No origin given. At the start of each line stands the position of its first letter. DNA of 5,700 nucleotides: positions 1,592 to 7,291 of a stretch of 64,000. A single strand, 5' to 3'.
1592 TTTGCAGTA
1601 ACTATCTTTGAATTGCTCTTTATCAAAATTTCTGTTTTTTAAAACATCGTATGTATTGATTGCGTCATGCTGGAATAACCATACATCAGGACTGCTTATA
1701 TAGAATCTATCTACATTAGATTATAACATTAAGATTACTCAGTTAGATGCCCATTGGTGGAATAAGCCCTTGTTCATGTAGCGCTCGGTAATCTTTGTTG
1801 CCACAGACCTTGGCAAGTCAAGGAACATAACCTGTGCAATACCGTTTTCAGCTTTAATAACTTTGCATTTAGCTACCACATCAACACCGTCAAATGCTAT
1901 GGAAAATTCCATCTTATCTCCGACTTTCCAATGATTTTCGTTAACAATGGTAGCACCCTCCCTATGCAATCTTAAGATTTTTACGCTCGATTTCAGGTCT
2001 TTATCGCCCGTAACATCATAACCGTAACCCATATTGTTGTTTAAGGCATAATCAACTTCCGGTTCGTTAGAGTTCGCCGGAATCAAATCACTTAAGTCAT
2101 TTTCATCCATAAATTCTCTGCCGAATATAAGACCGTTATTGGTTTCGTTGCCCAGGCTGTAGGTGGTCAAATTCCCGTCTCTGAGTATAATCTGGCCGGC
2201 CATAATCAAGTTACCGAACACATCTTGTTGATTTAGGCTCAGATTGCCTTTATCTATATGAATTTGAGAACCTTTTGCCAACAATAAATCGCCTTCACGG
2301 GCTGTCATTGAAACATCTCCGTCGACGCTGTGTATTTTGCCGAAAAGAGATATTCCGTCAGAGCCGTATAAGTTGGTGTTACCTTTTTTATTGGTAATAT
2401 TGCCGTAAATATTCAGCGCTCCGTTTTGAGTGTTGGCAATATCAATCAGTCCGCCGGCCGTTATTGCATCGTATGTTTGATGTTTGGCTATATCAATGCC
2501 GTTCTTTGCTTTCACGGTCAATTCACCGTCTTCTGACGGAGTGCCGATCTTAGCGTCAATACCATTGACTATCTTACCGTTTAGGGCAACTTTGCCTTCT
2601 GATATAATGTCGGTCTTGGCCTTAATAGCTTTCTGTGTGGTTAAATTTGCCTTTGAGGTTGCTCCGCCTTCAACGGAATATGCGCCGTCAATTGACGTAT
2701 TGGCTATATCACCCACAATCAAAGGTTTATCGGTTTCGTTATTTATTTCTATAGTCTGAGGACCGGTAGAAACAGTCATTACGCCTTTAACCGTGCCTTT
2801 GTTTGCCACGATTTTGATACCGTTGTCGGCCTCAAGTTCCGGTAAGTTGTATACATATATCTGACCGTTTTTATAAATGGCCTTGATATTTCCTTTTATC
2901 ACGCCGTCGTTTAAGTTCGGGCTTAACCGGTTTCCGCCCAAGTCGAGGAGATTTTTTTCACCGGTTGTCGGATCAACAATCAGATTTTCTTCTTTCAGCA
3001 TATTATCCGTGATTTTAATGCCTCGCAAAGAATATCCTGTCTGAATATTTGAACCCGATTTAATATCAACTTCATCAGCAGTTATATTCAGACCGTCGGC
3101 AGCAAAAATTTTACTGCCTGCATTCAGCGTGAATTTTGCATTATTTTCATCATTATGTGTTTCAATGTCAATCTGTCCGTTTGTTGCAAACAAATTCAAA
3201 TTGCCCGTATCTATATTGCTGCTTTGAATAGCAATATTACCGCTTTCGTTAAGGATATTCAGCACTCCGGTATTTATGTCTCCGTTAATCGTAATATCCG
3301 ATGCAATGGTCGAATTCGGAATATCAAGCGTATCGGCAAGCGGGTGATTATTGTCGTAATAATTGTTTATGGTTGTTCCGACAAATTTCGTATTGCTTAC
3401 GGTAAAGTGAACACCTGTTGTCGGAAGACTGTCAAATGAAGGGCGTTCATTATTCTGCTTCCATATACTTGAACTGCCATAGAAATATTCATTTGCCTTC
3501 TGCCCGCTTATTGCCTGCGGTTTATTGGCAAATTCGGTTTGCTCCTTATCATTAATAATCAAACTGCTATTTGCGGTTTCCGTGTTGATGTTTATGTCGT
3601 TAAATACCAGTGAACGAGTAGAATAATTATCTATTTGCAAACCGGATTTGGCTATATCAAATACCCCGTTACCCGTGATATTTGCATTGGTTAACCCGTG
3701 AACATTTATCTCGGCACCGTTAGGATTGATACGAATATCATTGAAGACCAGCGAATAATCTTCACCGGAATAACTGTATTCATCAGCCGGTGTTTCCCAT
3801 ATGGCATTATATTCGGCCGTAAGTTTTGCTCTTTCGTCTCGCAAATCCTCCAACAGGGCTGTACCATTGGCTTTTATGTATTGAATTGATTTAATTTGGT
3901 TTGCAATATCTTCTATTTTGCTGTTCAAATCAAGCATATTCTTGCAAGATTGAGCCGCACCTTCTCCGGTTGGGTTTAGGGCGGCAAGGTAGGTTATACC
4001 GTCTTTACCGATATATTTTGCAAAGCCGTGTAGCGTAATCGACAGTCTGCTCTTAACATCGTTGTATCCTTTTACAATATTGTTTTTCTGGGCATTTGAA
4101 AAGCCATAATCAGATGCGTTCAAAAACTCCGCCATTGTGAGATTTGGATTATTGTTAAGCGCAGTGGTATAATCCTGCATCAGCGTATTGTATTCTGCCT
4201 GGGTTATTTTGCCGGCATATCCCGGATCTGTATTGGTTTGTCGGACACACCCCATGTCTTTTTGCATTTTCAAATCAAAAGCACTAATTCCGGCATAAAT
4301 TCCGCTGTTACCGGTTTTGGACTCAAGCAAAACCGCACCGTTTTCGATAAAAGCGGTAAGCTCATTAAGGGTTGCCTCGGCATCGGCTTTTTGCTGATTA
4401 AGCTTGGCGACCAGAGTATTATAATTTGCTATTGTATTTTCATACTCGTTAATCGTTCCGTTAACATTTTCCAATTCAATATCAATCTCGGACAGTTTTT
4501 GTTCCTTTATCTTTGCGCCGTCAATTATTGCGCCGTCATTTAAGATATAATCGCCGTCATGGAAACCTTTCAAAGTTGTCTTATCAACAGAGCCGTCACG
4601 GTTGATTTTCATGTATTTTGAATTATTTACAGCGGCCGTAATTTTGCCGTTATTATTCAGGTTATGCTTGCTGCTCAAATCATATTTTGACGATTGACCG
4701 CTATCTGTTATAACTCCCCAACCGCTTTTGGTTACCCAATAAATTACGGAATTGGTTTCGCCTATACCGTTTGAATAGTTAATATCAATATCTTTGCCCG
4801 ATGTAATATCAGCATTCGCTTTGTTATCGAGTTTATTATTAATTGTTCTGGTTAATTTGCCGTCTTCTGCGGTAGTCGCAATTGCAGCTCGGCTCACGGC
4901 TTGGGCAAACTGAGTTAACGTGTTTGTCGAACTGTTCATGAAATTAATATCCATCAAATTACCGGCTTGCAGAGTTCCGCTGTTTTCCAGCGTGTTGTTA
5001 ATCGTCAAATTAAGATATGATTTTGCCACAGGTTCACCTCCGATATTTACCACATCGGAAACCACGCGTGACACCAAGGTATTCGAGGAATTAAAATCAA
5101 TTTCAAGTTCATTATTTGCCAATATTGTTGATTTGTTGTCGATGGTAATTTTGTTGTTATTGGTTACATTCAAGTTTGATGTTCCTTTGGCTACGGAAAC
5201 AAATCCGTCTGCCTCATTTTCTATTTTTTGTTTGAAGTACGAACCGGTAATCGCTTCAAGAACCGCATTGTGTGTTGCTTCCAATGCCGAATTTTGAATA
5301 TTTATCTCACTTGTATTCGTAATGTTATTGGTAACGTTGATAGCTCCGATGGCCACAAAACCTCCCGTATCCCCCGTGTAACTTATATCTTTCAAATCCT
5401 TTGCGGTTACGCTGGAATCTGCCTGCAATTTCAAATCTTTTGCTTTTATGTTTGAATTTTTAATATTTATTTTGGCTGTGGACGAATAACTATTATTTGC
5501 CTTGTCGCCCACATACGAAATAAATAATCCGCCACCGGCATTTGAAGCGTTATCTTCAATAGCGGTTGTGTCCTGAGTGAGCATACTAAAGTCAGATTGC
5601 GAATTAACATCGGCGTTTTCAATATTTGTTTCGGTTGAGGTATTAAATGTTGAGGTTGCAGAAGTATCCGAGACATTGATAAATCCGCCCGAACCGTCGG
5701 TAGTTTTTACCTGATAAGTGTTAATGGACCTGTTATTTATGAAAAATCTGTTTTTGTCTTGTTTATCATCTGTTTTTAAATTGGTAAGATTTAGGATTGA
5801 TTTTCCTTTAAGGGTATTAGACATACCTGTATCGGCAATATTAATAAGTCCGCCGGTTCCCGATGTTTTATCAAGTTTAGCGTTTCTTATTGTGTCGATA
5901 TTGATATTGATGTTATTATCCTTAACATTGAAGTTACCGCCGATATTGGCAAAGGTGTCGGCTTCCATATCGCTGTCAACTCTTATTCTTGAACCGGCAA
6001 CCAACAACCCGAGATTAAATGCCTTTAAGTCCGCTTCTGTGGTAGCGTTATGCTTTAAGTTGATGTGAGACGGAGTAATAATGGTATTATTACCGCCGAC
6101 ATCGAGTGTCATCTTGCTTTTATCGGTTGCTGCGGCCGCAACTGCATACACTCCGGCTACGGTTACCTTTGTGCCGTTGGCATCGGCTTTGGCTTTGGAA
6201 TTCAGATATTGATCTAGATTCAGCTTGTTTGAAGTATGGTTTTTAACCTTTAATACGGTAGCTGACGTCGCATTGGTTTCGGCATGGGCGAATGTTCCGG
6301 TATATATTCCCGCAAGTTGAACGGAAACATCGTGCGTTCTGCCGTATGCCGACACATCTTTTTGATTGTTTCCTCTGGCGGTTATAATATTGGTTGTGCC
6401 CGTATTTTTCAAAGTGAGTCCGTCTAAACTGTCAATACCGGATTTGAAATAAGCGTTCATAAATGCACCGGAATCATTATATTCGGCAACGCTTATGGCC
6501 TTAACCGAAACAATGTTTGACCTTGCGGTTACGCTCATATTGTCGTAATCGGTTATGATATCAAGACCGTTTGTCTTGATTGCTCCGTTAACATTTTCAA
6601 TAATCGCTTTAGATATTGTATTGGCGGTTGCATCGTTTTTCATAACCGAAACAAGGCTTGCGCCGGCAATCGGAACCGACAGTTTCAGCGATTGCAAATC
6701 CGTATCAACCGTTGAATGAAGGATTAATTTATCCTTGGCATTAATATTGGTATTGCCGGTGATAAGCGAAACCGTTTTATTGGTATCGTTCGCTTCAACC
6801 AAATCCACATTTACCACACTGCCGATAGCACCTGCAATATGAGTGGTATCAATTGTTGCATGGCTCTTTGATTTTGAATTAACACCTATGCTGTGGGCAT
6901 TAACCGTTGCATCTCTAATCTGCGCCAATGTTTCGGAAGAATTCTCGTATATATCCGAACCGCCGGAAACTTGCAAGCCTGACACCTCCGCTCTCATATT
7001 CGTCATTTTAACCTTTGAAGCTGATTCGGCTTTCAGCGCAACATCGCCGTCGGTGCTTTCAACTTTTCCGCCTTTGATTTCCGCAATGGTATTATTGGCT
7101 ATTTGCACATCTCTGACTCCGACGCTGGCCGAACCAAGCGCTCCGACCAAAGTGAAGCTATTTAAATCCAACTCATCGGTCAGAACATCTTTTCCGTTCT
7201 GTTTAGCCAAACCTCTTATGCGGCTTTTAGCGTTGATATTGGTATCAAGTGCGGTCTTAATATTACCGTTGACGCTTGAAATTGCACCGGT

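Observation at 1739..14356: Orphan 4,205-aa TpsA adhesin with an acidic/basic low-complexity insert, a coding homopolymer, and a distinct C-terminal domain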

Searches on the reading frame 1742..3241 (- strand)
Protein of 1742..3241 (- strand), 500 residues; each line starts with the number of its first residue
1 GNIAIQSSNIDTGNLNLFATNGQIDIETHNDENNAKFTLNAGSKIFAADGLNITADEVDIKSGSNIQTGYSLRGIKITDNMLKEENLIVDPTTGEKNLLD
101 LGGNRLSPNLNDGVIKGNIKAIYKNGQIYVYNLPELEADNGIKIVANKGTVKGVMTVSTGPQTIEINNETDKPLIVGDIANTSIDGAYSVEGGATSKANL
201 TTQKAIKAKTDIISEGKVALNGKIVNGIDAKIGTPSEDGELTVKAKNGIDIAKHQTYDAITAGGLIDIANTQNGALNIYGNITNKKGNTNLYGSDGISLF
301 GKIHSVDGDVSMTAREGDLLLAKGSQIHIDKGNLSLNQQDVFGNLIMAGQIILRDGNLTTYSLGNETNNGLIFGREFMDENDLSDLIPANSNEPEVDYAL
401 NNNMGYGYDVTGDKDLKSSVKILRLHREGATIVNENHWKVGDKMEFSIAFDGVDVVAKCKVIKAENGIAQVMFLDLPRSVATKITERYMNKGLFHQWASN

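Call 8: search_protein_families(library=pfam, proteins=[window:1742-3241:-], max_evalue=10)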
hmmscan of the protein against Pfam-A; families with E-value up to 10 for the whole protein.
window:1742-3241:- (500 aa): 2 families
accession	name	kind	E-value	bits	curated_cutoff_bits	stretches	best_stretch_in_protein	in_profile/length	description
PF10106.14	DUF2345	-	4.2e-06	27.1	30.7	2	302-337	98-133/151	Uncharacterized protein conserved in bacteria (DUF2345)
PF16377.10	DUF4987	-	0.47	10.9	28.7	1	12-87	59-133/154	Domain of unknown function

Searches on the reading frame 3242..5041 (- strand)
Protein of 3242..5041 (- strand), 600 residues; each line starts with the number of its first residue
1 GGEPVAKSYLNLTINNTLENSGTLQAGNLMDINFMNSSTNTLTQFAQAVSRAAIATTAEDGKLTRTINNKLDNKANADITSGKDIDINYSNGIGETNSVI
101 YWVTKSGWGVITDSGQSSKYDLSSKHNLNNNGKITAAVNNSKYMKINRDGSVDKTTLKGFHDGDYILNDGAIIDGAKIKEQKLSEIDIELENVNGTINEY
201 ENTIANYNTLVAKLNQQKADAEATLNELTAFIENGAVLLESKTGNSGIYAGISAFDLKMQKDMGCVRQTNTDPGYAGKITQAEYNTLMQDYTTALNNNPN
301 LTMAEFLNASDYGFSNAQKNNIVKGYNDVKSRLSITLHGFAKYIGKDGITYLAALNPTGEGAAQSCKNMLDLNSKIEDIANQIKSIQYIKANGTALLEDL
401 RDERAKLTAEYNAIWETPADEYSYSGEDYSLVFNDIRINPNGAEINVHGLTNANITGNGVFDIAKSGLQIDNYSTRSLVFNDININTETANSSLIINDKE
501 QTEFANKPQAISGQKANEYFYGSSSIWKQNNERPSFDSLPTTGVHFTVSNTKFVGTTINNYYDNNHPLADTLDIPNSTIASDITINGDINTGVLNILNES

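Call 8: search_protein_families(library=pfam, proteins=[window:3242-5041:-], max_evalue=10)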
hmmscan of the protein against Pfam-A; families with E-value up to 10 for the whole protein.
window:3242-5041:- (600 aa): 11 families
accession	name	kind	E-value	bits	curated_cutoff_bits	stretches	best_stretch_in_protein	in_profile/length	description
PF11932.13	DUF3450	-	0.0014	18.4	32.6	1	178-234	48-104/241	Protein of unknown function (DUF3450)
PF06009.19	Laminin_II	-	0.017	15.6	33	1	180-230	16-66/138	Laminin Domain II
PF17675.6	APG6_N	-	0.052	14.4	45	1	367-417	44-89/132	Apg6 coiled-coil region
PF08614.16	ATG16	-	0.056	14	33.7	1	180-234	101-155/200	Autophagy protein 16 (ATG16)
PF13935.11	Ead_Ea22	-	0.068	14.2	27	1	362-416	62-111/139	Ead/Ea22-like protein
PF05911.16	FPP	-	0.091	11.4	40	1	179-242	732-795/871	Filament-like plant protein, long coiled-coil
PF24423.1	OVT1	-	0.6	11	30.9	0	373-414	14-55/100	Major antigen, helical domain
PF03245.18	Phage_lysis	-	0.92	10.2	25.4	0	181-240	7-66/126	Bacteriophage Rz lysis protein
PF23203.1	KIF21A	-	0.93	9.7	28.5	1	177-233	65-119/161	KIF21A-like domain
PF06103.16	DUF948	-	2.7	8.7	37.2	1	191-225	40-74/89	Bacterial protein of unknown function (DUF948)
PF04977.20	DivIC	-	2.9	8.2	28.9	0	367-404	17-55/80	Septum formation initiator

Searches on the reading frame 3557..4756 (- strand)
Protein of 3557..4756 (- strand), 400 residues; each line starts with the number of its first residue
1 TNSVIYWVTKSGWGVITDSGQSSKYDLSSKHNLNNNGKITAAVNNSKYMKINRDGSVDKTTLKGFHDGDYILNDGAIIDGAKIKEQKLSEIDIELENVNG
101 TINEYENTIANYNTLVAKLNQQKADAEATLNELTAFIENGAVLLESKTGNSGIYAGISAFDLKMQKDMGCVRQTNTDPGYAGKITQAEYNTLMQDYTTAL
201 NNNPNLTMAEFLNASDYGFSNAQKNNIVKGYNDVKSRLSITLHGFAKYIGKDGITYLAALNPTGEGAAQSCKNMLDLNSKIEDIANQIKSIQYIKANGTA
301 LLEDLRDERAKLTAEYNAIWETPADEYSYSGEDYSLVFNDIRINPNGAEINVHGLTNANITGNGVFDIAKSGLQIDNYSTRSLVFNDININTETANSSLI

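Call 64: search_solved_structures(query=window:3557-4756:-, max_evalue=1)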
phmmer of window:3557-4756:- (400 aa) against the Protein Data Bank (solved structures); distinct sequences matched with E-value up to 1: 3.
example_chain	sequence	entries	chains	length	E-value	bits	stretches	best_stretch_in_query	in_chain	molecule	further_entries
4qkr_A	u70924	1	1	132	0.04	16.2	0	35-61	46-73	DE NOVO PROTEIN 6XTYR/PV2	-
6tpi_A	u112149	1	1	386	0.5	12.6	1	80-131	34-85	Murein hydrolase activator EnvC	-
8hd0_E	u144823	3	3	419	0.53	12.6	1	80-131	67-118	Murein hydrolase activator EnvC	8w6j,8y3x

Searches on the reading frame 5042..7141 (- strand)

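Call 8: search_protein_families(library=pfam, proteins=[window:5042-7141:-], max_evalue=10)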
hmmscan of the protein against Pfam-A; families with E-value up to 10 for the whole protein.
window:5042-7141:- (700 aa): 3 families
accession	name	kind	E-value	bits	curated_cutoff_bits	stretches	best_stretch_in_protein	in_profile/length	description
PF01987.23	AIM24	-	0.042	14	25.7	1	632-695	123-186/205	Mitochondrial biogenesis AIM24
PF21550.3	MTIP_N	-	0.75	10.6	27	1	550-587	17-53/71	Myosin A tail domain interacting protein, N-terminal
PF14635.12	HHH_7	-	1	10.2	27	1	159-228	30-101/104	Helix-hairpin-helix motif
